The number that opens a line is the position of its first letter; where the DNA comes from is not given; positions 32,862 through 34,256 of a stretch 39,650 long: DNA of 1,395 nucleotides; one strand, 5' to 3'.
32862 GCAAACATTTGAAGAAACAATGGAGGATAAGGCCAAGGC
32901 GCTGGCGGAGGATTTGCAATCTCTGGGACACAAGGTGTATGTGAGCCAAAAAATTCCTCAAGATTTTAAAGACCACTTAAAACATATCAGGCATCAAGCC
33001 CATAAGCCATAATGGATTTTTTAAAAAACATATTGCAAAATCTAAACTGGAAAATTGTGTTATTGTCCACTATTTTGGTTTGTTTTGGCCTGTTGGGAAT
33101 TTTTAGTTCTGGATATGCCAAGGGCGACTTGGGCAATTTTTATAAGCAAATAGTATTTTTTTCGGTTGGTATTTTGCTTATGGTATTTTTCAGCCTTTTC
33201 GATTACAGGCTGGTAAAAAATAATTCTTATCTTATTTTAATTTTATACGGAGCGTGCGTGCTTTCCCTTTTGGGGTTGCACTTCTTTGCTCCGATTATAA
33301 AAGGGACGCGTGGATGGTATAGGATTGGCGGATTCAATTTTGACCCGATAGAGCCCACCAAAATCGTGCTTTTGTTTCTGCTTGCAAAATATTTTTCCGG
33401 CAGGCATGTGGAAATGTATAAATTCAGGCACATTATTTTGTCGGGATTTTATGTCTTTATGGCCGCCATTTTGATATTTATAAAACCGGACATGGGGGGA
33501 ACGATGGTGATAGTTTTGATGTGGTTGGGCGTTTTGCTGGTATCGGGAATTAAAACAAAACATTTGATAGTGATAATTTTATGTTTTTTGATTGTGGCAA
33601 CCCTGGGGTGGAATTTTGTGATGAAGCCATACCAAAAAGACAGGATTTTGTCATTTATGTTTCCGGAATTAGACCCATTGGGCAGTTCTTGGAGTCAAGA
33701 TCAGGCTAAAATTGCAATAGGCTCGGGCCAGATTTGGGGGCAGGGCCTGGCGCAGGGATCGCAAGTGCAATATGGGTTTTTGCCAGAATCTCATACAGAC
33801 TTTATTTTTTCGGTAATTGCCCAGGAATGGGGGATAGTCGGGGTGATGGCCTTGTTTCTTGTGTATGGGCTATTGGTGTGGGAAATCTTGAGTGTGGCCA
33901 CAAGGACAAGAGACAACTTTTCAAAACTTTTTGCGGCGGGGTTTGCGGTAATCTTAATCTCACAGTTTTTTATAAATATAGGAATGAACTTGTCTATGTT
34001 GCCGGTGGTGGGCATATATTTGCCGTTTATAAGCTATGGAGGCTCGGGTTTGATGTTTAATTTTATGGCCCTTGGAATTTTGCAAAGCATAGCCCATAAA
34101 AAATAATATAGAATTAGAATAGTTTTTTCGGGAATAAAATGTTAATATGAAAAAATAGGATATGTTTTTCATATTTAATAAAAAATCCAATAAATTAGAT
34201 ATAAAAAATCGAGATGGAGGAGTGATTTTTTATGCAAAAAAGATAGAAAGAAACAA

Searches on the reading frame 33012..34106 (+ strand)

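Call 8: search_protein_families(library=pfam, proteins=[window:33012-34106:+], max_evalue=0.1)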
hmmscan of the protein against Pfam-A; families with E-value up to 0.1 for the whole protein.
window:33012-34106:+ (364 aa): 1 family
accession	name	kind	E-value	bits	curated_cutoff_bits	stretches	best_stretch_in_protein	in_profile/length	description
PF01098.24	FTSW_RODA_SPOVE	-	2.6e-86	290.2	26.4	1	16-363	5-353/356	Cell cycle protein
